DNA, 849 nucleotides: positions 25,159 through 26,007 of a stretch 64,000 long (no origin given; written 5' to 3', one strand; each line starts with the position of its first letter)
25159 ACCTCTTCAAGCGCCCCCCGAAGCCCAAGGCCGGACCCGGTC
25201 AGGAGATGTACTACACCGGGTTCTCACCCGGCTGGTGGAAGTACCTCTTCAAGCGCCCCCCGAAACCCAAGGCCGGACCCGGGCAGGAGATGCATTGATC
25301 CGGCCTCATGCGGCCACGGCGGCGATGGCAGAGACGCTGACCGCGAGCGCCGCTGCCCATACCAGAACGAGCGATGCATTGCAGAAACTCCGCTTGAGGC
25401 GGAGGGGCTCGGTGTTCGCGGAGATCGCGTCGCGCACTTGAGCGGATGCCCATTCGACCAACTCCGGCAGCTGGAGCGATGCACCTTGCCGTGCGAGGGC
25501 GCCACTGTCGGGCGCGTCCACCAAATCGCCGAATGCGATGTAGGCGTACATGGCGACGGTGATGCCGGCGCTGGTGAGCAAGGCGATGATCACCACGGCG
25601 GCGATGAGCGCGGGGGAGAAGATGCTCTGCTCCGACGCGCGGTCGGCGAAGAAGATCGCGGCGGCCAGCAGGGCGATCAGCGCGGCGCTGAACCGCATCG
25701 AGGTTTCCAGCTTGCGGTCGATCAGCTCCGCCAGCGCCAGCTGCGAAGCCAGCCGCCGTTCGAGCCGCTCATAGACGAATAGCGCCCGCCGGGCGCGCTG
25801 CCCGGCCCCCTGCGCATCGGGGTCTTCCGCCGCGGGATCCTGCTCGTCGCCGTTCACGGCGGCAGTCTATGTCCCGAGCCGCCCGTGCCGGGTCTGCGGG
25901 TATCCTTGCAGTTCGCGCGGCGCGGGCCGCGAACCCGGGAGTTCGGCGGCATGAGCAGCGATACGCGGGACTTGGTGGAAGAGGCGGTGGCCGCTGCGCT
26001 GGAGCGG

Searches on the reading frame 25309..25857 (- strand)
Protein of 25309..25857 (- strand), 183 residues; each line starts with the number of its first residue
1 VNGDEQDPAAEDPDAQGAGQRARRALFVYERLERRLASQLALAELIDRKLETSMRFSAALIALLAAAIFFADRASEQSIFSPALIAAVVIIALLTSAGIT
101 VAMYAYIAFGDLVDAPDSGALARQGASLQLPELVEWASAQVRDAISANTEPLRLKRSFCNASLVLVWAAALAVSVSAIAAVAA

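Call 4: search_protein_families(library=pfam, proteins=[window:25309-25857:-], max_evalue=1)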
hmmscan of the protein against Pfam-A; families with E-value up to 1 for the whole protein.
window:25309-25857:- (183 aa): 2 families
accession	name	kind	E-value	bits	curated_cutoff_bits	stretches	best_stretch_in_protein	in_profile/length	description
PF04834.18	Adeno_E3_14_5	-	0.047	14.6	28.7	1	74-132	14-70/100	Early E3 14.5 kDa protein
PF04789.21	DUF621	-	0.051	13.2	21.3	1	42-104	93-153/306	Protein of unknown function (DUF621)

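Call 5: search_protein_families(library=ncbifam, proteins=[window:25309-25857:-], max_evalue=1)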
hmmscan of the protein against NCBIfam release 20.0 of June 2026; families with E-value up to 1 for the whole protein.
window:25309-25857:- (183 aa): 2 families
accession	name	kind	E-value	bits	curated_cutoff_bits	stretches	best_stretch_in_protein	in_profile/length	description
NF002881.0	PRK03343.1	subfamily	0.036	13.1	367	1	91-144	225-275/370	transaldolase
TIGR01478.1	STEVOR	paralog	0.28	10.4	166.65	1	34-94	220-280/308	STEVOR family variant surface protein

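Call 22: find_homologous_proteins(query=window:25309-25857:-, max_evalue=0.001)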
Query window:25309-25857:- (183 aa): 4 proteins with E <= 0.001 among 2915 candidates.
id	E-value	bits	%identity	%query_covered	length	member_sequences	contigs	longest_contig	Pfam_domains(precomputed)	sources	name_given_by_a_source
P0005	9.6e-98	343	96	100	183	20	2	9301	-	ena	-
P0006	1.9e-74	267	78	87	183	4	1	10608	-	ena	-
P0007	5.6e-71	256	74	100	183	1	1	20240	-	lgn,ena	-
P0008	1.8e-52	196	87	49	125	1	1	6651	-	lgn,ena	-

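Call 23: find_encoding_contigs(protein=P0007, flank=6000)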
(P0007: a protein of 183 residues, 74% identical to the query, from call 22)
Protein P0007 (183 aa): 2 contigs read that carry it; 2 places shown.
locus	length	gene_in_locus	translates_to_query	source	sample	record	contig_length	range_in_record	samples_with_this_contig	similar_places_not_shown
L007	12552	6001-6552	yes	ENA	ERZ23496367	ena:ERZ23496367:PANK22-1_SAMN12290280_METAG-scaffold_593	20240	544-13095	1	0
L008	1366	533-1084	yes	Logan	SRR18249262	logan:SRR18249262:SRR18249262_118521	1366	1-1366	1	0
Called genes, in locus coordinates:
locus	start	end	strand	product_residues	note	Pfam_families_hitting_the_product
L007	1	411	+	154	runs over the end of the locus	PF04075:F420H2_quin_red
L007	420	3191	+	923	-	PF02384:N6_Mtase (faint)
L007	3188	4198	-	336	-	PF00579:tRNA-synt_1b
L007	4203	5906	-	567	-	PF03485:Arg_tRNA_synt_N, PF00750:tRNA-synt_1d, PF05746:DALR_1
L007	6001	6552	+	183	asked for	-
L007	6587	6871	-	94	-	-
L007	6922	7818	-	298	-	PF12911:OppC_N, PF00528:BPD_transp_1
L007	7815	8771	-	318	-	PF19300:BPD_transp_1_N, PF00528:BPD_transp_1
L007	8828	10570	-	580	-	PF00496:SBP_bac_5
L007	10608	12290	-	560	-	PF00496:SBP_bac_5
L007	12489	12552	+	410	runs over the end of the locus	PF00296:Bac_luciferase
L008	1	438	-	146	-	?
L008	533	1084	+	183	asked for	-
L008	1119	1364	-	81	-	?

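Call 24: find_encoding_contigs(protein=P0006, flank=6000)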
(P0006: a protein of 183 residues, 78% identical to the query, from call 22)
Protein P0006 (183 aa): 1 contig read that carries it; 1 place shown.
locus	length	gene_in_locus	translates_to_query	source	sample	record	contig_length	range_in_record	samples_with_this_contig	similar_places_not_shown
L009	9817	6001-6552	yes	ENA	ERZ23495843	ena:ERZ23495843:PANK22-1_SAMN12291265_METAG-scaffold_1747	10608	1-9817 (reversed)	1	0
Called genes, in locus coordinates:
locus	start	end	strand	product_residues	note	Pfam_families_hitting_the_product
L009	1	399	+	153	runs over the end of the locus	PF04075:F420H2_quin_red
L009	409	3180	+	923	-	PF02384:N6_Mtase (faint)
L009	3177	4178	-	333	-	PF00579:tRNA-synt_1b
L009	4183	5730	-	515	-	PF03485:Arg_tRNA_synt_N (weak), PF00750:tRNA-synt_1d, PF05746:DALR_1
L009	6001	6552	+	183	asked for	-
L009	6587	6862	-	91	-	-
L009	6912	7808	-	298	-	PF12911:OppC_N, PF00528:BPD_transp_1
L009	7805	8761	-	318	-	PF19300:BPD_transp_1_N, PF00528:BPD_transp_1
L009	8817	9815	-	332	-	?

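Call 25: find_encoding_contigs(protein=P0005, flank=6000)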
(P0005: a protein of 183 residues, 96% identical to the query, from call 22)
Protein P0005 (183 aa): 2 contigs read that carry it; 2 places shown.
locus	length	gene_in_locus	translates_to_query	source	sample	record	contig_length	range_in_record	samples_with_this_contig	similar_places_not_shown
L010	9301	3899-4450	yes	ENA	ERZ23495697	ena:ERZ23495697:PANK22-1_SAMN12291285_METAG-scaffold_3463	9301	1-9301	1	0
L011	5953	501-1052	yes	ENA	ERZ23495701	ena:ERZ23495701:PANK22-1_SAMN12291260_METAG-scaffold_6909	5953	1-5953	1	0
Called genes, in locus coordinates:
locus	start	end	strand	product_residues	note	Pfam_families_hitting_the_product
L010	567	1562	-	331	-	PF00579:tRNA-synt_1b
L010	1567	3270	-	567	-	PF03485:Arg_tRNA_synt_N, PF00750:tRNA-synt_1d, PF05746:DALR_1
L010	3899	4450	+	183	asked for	-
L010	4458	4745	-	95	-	-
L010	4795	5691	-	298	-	PF12911:OppC_N, PF00528:BPD_transp_1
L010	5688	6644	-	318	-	PF19300:BPD_transp_1_N, PF00528:BPD_transp_1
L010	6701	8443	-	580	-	PF00496:SBP_bac_5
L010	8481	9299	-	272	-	?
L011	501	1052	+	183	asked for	-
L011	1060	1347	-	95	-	-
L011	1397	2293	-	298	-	PF12911:OppC_N, PF00528:BPD_transp_1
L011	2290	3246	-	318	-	PF19300:BPD_transp_1_N, PF00528:BPD_transp_1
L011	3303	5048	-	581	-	PF00496:SBP_bac_5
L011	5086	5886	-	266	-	PF00496:SBP_bac_5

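Call 45: search_protein_families(library=padloc, proteins=[window:25309-25857:-], max_evalue=1)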
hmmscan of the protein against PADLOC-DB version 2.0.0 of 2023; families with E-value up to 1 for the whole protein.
window:25309-25857:- (183 aa): 0 families

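Call 46: search_protein_families(library=phrogs, proteins=[window:25309-25857:-], max_evalue=1)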
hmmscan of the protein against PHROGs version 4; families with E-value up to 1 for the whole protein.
window:25309-25857:- (183 aa): 1 family
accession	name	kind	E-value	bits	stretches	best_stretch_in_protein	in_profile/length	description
phrog_1629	-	moron, auxiliary metabolic gene and host takeover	0.1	13.6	1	41-82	69-110/138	Ulx-like anti-restriction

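Call 59: predict_structure(alignment_id=A3)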
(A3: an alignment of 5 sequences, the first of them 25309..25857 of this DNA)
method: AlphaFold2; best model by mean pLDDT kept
length: 183 residues; sequences in the alignment: 5
mean_pLDDT: 49.5   pTM: 0.27
mean pLDDT of the five models: 49.5, 47.4, 46.7, 46.1, 44.8
residues with pLDDT >= 90: 0; 70-90: 0; 50-70: 88; < 50: 95
segments of 3 or more residues with pLDDT < 50: 1-3, 5-12, 78-81, 99-129, 131-157, 176-178, 180-183
pLDDT, mean of each block of 10 residues (from residue 1): 46 54 59 55 54 53 55 50 54 52 45 39 44 44 43 46 50 49 45
secondary structure, 60 per line:
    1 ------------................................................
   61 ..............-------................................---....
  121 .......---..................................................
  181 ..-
elements in order: H13-74 H82-113 H117-127 H131-182

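Call 65: fold_search(model_id=the predicted structure, library=pdb)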
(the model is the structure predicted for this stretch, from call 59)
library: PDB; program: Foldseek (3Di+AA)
matches with E <= 10: 94; with E <= 0.001: 0
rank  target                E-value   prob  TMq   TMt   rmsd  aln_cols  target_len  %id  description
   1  8tn1_A                6.2e-01  0.63  0.35  0.43  21.5       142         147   18  De novo designed protein binds poly ADP ribose polymerase inhibitors (PARPi) - apo (released 2024-04-24)
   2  8xyv_B                7.7e-01  0.23  0.18  0.31  14.3       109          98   16  De novo designed protein 0705-5 (released 2024-10-02)
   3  8xyv_A                1.0e+00  0.21  0.19  0.32  14.3       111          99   16  De novo designed protein 0705-5 (released 2024-10-02)
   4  6y07_MODEL_1_A        1.1e+00  0.28  0.29  0.34  18.4       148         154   15  Designing a Granulopoietic Protein by Topological Rescaffolding 1: Sohair (released 2020-03-18)
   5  6r2g_A                1.4e+00  0.51  0.39  0.46   6.6       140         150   16  Crystal structure of a single-chain protein mimetic of the gp41 NHR trimer in complex with the synthetic CHR peptide C (released 2019-07-10)
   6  6zbf_D                1.7e+00  0.63  0.52  0.48   7.5       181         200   11  Merozoite surface protein 1 (MSP-1) from Plasmodium falciparum, alternative conformation 3 (released 2021-05-19)
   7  1qu7_B                2.7e+00  0.08  0.24  0.20  33.6       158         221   14  FOUR HELICAL-BUNDLE STRUCTURE OF THE CYTOPLASMIC DOMAIN OF A SERINE CHEMOTAXIS RECEPTOR (released 2000-07-12)
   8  4r61                  3.1e+00  0.30  0.40  0.49   6.2       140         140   14  Crystal structure of a rationally designed single-chain protein mimicking a trimeric gp41 N-terminal heptad-repeat regio (released 2014-12-10)
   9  3g67_B                3.1e+00  0.20  0.39  0.35  36.8       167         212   13  Crystal Structure of a Soluble Chemoreceptor from Thermotoga maritima (released 2009-07-28)
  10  6zbc_D                3.3e+00  0.41  0.52  0.48   7.5       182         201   11  Merozoite surface protein 1 (MSP-1) from Plasmodium falciparum, main conformation (released 2021-05-19)
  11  3g6b_B                3.3e+00  0.09  0.30  0.26  45.0       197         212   12  Crystal structure of a Soluble Chemoreceptor from Thermotoga maritima Asn217Ile mutant (released 2009-07-28)
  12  9z6u_E                3.3e+00  0.07  0.21  0.26  22.2       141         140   18  The structure of TMD with 2 TARPs and 2 CNIHs from all native AMPA receptor subtypes (released 2026-02-04)
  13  9z6v_E                3.5e+00  0.07  0.21  0.27  22.9       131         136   20  The structure of TMD with 3 TARPs and 1 CNIH from all native AMPA receptor subtypes (released 2026-02-04)
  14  4mh6                  3.7e+00  0.13  0.30  0.33  13.5       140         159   15  2.8 Angstrom Crystal Structure of Type III Secretion Protein YscO from Vibrio parahaemolyticus (released 2013-09-11)
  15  6egc                  3.7e+00  0.08  0.23  0.27  19.0       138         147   14  Single-chain version of 2L4HC2_23 (PDB 5J0K) (released 2019-05-29)
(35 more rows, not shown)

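Call 66: find_homologous_proteins(query=A4, max_evalue=0.01)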
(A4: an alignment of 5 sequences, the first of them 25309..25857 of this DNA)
Query A4 (5 sequences) (183 aa, profile of the alignment): 26 proteins with E <= 0.01 among 8000 candidates.
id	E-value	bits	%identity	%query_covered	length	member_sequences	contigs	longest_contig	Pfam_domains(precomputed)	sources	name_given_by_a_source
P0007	4.0e-91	322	74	100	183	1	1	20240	-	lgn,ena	-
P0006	5.5e-91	321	78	87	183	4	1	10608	-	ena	-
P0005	6.4e-90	318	96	100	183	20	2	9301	-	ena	-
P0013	7.3e-79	282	39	86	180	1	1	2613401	-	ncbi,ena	-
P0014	1.0e-76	275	42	88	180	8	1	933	-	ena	-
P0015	6.8e-72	259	39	86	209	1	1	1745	-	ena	-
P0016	1.1e-71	258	38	91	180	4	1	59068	-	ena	-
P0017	3.0e-71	257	39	98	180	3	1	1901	-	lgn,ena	-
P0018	9.1e-70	252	39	88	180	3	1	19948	-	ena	-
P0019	1.2e-69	252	40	88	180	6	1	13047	-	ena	-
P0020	2.4e-69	251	38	97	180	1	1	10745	-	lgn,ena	-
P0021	2.5e-69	251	40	91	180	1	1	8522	-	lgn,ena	-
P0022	3.9e-69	250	39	88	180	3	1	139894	-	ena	-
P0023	1.6e-67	245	38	86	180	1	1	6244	-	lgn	-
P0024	6.6e-67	243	34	86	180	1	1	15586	-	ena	-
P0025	7.0e-67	243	37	98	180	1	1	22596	-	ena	-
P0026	9.6e-67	242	38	94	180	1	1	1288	-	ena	-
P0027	1.0e-66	242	38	87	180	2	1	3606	-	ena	-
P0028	1.2e-66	242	38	87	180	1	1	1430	-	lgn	-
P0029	2.3e-64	234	34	95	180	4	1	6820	-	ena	-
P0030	2.9e-64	234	38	90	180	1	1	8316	-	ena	-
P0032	9.0e-64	232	37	86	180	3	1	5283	-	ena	-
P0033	4.3e-42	162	38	84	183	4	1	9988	-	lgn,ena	-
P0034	3.4e-39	152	35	46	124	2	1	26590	-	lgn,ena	-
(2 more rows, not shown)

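Call 67: find_encoding_contigs(protein=P0033, flank=5000, max_places=3)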
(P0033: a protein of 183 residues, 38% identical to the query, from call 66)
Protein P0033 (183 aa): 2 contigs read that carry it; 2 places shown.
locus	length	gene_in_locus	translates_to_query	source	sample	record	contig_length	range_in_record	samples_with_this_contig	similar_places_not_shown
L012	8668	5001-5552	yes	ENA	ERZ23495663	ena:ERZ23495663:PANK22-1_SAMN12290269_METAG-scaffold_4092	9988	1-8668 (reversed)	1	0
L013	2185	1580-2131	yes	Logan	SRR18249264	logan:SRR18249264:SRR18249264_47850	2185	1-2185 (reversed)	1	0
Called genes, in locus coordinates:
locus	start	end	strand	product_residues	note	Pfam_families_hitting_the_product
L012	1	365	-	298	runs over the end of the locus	PF12911:OppC_N, PF00528:BPD_transp_1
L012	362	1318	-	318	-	PF19300:BPD_transp_1_N, PF00528:BPD_transp_1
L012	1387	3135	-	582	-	PF00496:SBP_bac_5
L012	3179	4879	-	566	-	PF00496:SBP_bac_5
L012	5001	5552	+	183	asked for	-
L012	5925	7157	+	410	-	PF00296:Bac_luciferase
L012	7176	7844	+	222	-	PF04263:TPK_catalytic, PF04265:TPK_B1_binding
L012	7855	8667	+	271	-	?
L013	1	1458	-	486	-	?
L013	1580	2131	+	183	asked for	-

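Call 68: find_encoding_contigs(protein=P0034, flank=5000, max_places=3)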
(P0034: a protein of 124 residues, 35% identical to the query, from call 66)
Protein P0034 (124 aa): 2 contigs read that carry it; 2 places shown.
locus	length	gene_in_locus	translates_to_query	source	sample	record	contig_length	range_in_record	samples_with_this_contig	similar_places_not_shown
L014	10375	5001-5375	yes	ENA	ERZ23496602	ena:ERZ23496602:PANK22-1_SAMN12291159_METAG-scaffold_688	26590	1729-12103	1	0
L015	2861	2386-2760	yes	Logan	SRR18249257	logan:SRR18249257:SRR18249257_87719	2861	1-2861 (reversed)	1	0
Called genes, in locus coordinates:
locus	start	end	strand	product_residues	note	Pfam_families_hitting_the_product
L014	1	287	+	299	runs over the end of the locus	-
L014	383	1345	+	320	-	PF00389:2-Hacid_dh, PF02826:2-Hacid_dh_C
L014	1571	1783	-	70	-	-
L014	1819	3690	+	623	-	-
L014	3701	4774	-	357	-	PF00296:Bac_luciferase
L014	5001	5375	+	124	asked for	-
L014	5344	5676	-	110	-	-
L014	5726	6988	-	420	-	PF02515:CoA_transf_3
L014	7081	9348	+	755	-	PF00884:Sulfatase, PF16347:SGSH_C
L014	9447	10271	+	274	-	PF03781:FGE-sulfatase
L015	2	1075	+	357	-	?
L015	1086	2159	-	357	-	PF00296:Bac_luciferase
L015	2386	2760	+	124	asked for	-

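Call 69: find_encoding_contigs(protein=P0024, flank=5000, max_places=3)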
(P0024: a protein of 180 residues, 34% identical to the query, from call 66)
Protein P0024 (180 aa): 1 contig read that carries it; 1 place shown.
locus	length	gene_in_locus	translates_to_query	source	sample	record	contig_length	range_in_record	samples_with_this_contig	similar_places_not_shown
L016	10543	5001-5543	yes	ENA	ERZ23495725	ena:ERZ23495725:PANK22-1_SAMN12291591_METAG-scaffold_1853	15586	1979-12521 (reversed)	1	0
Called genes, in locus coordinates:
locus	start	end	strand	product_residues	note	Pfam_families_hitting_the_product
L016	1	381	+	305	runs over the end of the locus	-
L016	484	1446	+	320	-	PF00389:2-Hacid_dh, PF02826:2-Hacid_dh_C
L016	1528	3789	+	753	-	PF00884:Sulfatase, PF01663:Phosphodiest (faint), PF16347:SGSH_C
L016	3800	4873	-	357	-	PF00296:Bac_luciferase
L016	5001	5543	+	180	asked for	-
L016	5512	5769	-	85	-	-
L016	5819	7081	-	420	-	PF02515:CoA_transf_3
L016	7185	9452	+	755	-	PF00884:Sulfatase, PF16347:SGSH_C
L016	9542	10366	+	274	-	PF03781:FGE-sulfatase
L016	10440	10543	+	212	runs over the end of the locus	PF01555:N6_N4_Mtase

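Call 70: find_encoding_contigs(protein=P0022, flank=5000, max_places=3)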
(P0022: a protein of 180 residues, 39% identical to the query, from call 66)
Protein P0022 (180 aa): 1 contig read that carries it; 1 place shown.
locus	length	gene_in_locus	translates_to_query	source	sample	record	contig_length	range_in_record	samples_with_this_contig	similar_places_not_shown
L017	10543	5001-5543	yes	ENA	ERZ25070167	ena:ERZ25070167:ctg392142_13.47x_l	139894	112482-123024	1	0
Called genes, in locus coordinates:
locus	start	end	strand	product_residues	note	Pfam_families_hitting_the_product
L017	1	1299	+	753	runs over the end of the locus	PF00884:Sulfatase, PF01663:Phosphodiest (faint), PF16347:SGSH_C, PF13385:Laminin_G_3 (weak)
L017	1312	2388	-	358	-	PF00296:Bac_luciferase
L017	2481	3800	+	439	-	PF01555:N6_N4_Mtase, PF02945:Endonuclease_7 (weak), PF01844:HNH, PF14279:HNH_5 (weak)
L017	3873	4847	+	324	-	-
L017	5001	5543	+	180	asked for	-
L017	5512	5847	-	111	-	-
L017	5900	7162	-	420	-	PF02515:CoA_transf_3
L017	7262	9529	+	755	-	PF00884:Sulfatase, PF01663:Phosphodiest (faint), PF16347:SGSH_C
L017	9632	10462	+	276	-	PF03781:FGE-sulfatase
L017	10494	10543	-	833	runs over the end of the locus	PF01757:Acyl_transf_3, PF01476:LysM (weak)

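Call 74: search_protein_families(library=padloc, alignment_id=A5, max_evalue=0.1)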
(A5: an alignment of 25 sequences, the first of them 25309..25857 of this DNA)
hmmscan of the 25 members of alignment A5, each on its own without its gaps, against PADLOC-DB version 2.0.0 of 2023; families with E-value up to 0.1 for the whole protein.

A. member 1, window:25309-25857:- (183 aa): 0 families

B. families by the number of members that match (of 25 scanned): 5 families
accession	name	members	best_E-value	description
PDLC00685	Effector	16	0.0011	2TM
PDLC02364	PycTM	1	0.00013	-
PDLC02363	PycTM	1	0.00016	-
PDLC00711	Effector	1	0.0041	2TM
PDLC00678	Effector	1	0.022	2TM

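Call 75: search_protein_families(library=pfam, alignment_id=A5, max_evalue=0.1)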
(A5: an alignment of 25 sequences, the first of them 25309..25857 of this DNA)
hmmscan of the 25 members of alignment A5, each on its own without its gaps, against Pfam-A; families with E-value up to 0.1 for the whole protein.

A. member 1, window:25309-25857:- (183 aa): 2 families
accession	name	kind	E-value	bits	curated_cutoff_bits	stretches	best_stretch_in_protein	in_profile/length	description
PF04834.18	Adeno_E3_14_5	-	0.047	14.6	28.7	1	74-132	14-70/100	Early E3 14.5 kDa protein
PF04789.21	DUF621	-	0.051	13.2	21.3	1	42-104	93-153/306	Protein of unknown function (DUF621)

B. families by the number of members that match (of 25 scanned): 6 families
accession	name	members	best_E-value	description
PF04834.18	Adeno_E3_14_5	2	0.044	Early E3 14.5 kDa protein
PF04789.21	DUF621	2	0.051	Protein of unknown function (DUF621)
PF25664.1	Oleavirus_coat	2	0.063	Oleavirus coat protein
PF18183.6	SLATT_2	1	0.0038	SMODS and SLOG-associating 2TM effector domain 2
PF10458.14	Val_tRNA-synt_C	1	0.054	Valyl tRNA synthetase tRNA binding arm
PF11994.14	DUF3489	1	0.081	Protein of unknown function (DUF3489)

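Call 76: search_protein_families(library=padloc, proteins=[L017:2481-3800:+, L017:3873-4847:+, L007:420-3191:+], max_evalue=0.001)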
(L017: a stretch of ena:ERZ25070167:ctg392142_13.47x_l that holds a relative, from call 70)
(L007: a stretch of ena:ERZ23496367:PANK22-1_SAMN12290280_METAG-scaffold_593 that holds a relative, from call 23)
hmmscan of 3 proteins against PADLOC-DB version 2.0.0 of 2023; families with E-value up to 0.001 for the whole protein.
L017:2481-3800:+ (439 aa): 65 families (the best 25 are shown)
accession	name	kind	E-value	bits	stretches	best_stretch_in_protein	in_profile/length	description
PDLC03339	MTase_II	-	5.9e-46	155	2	87-313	49-274/399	Type II methyltransferase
PDLC03300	MTase_II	-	6.7e-45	151.4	2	9-199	12-189/302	Type II methyltransferase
PDLC03299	MTase_II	-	1.5e-44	150.7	2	98-312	61-259/296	Type II methyltransferase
PDLC03371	MTase_II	-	6.8e-40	135.2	1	7-316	9-258/260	Type II methyltransferase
PDLC03354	MTase_II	-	8.4e-38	128.5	2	199-317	280-389/425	Type II methyltransferase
PDLC03633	MTase_III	-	1.8e-35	120.8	1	20-314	92-357/616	Type III methyltransferase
PDLC03636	MTase_III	-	3e-30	103.5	2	213-313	303-408/575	Type III methyltransferase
PDLC03320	MTase_II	-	1.1e-26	91.7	1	94-312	74-276/289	Type II methyltransferase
PDLC03644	MTase_III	-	1.2e-22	78.4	2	97-180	107-191/542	Type III methyltransferase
PDLC03265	MTase_II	-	1.7e-22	78.3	3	249-311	267-329/333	Type II methyltransferase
PDLC03635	MTase_III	-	7.1e-22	75.9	2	98-187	267-361/708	Type III methyltransferase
PDLC03238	MTase_II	-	3.1e-21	73.9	2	107-311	179-364/428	Type II methyltransferase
PDLC03387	MTase_II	-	3.4e-21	73.7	1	155-314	154-279/289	Type II methyltransferase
PDLC03216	MTase_II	-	2.1e-20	71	1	248-313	193-258/364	Type II methyltransferase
PDLC03353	MTase_II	-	3.4e-20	70.7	2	227-317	165-257/260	Type II methyltransferase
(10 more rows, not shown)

L017:3873-4847:+ (324 aa): 0 families

L007:420-3191:+ (923 aa): 18 families
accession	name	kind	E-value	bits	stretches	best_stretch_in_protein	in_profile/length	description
PDLC03630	REase_MTase_IIG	-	2.8e-09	33.4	1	295-403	351-459/1100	Type IIG restriction enzyme-methyltransferase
PDLC02525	PglX|PglXI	-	2.1e-08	31.3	1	332-412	271-347/607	PglX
PDLC03338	MTase_II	-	1e-07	29.1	1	310-410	127-213/604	Type II methyltransferase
PDLC03348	MTase_II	-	3.1e-07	27.3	1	295-414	201-313/727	Type II methyltransferase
PDLC03021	MTase_I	-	9.7e-07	26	1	308-410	159-245/491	Type I methyltransferase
PDLC04134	mad2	-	1.1e-06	25.8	1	309-609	267-445/492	mads_2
PDLC02518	PglX|PglXI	-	2.5e-06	23.5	1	322-410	285-370/1412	PglX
PDLC02522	PglX|PglXI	-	2.9e-06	23.3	1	339-416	417-490/1218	PglX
PDLC02521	PglX|PglXI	-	1.1e-05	21.6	1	341-413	304-372/1174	PglX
PDLC03335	MTase_II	-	1.6e-05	21.7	0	345-428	103-176/607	Type II methyltransferase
PDLC02529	PglX|PglXI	-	2.2e-05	20.4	1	343-406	226-286/1189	PglX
PDLC03033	MTase_I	-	2.7e-05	21.3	0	314-368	203-249/541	Type I methyltransferase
PDLC03600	REase_MTase_IIG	-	2.7e-05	20.3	1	344-414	300-366/1205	Type IIG restriction enzyme-methyltransferase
PDLC03226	MTase_II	-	7.3e-05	19.6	0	309-364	13-63/579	Type II methyltransferase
PDLC03029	MTase_I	-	0.0001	18.9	1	310-373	174-235/661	Type I methyltransferase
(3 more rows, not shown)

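Call 80: search_dna_similar(query=P0013, collection=plasmids, mode=protein, max_evalue=1, max_rows=10)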
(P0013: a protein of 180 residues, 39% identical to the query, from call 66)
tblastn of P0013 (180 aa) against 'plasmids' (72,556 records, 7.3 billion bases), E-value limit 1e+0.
No match.

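Call 82: search_protein_families(library=pfam, proteins=[P0024, P0029, P0033, P0025, P0023, P0026, P0027, P0028, P0030, P0032], max_evalue=0.05)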
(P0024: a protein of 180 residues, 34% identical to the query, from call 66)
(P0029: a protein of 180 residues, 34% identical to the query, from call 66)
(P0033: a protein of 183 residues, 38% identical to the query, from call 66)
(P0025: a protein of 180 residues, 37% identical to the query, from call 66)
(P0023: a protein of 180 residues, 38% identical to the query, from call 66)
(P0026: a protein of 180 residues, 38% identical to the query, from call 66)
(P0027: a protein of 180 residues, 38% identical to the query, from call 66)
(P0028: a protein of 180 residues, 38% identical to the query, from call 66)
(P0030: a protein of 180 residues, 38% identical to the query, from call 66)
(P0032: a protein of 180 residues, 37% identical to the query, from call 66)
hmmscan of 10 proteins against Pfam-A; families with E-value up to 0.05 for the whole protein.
P0024 (180 aa): 0 families

P0029 (180 aa): 1 family
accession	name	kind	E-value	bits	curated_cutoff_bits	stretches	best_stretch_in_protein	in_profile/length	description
PF18183.6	SLATT_2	-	0.0038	17.6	25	1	37-144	36-136/192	SMODS and SLOG-associating 2TM effector domain 2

P0033 (183 aa): 0 families

P0025 (180 aa): 0 families

P0023 (180 aa): 0 families

P0026 (180 aa): 0 families

P0027 (180 aa): 0 families

P0028 (180 aa): 0 families

P0030 (180 aa): 0 families

P0032 (180 aa): 0 families
